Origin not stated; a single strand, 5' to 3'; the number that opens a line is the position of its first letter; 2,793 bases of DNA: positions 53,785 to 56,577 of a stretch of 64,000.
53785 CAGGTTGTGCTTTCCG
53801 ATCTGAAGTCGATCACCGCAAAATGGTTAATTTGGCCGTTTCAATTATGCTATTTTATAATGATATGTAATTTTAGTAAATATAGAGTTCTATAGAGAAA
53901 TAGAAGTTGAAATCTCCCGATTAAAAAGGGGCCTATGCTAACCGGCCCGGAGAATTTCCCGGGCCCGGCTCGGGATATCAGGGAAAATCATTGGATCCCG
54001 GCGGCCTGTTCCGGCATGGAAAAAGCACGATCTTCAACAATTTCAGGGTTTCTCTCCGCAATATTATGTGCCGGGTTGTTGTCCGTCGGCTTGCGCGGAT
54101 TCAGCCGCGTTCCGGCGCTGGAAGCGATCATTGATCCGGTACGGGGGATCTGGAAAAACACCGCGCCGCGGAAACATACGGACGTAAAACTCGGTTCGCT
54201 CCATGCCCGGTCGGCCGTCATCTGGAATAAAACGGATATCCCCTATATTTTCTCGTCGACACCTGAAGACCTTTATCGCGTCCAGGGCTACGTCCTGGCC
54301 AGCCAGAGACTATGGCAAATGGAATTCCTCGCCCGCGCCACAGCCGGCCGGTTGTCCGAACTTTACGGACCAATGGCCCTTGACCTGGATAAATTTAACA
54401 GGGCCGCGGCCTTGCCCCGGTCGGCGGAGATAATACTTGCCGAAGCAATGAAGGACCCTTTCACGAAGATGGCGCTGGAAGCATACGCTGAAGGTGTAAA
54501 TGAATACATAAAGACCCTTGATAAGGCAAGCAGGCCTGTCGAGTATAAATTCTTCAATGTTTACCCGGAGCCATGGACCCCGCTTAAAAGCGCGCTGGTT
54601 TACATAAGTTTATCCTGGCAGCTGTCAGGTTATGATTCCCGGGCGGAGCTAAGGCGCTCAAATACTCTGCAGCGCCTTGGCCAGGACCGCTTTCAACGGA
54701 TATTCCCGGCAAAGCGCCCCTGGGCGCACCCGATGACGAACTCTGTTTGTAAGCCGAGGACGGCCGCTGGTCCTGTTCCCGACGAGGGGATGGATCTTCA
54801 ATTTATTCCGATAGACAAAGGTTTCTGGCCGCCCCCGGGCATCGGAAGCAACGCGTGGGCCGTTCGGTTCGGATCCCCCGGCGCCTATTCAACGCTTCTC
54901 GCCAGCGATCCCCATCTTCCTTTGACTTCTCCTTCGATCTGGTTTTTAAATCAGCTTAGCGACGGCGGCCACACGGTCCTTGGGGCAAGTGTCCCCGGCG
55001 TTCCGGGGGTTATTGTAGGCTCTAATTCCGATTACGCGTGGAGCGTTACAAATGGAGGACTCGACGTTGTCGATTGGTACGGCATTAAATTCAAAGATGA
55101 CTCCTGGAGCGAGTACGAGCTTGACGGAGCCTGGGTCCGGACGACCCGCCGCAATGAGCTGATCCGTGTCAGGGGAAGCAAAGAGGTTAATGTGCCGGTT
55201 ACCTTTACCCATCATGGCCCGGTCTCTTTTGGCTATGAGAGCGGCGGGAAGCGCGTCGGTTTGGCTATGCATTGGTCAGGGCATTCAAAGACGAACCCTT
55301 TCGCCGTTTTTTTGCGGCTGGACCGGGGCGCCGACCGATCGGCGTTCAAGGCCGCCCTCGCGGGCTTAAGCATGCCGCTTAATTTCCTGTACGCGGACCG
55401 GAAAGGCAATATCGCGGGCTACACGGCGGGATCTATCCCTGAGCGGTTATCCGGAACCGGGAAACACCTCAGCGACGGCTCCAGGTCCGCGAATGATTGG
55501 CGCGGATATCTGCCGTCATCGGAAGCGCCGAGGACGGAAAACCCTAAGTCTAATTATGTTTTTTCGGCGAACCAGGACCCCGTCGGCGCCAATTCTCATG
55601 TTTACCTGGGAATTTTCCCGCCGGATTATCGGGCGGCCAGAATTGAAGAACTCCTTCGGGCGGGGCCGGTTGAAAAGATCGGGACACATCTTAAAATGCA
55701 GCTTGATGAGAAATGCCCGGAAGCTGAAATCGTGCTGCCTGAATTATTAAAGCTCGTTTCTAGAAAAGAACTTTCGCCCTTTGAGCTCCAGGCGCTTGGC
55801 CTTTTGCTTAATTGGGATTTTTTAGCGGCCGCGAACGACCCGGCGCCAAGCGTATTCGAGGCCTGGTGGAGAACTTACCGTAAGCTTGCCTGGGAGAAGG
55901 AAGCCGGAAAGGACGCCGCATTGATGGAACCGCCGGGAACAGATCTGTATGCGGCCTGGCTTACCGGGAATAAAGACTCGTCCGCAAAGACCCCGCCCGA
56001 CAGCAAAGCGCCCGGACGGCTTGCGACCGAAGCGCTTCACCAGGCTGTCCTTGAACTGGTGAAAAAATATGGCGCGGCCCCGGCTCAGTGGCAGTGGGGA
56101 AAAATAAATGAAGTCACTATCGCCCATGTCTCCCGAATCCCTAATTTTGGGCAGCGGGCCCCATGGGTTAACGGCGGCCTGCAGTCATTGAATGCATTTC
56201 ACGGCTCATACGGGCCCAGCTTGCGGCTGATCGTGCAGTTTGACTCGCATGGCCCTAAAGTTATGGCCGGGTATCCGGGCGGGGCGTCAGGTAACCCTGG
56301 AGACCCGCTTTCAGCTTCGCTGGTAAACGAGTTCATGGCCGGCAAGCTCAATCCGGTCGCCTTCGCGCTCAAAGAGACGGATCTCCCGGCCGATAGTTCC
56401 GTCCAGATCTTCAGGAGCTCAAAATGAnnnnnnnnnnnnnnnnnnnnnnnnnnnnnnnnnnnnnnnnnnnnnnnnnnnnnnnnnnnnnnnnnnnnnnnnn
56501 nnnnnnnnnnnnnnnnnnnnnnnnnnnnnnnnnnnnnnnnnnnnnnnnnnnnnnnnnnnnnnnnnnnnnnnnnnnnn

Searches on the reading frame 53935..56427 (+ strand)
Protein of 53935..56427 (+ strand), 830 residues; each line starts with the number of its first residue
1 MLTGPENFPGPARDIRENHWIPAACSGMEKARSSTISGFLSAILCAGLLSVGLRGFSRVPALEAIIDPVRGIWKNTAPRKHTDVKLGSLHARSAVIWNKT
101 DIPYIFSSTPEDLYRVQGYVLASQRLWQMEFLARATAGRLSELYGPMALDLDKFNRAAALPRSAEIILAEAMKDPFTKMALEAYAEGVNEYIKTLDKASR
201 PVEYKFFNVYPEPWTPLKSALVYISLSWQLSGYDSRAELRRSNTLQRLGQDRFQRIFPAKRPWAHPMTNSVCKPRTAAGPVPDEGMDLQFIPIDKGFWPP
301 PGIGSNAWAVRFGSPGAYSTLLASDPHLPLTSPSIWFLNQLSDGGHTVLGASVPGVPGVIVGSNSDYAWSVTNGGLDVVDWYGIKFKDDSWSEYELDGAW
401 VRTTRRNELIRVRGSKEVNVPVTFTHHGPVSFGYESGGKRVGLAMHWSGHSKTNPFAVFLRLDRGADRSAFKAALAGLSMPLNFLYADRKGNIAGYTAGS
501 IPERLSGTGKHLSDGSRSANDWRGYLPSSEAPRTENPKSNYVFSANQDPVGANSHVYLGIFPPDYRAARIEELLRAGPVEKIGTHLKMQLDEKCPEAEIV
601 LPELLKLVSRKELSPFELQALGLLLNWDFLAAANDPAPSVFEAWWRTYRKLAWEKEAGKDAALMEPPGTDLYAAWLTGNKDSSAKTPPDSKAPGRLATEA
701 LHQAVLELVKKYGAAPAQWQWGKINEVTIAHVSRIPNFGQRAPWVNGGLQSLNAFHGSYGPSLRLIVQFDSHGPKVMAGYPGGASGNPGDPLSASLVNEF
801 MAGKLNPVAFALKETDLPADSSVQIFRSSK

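Call 12: search_protein_families(library=pfam, proteins=[window:53935-56427:+])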
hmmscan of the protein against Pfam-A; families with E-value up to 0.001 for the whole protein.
window:53935-56427:+ (830 aa): 1 family
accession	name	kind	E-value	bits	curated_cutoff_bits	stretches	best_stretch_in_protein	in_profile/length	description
PF01804.23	Penicil_amidase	-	1.8e-162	543.3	21.3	1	95-811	4-669/675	Penicillin amidase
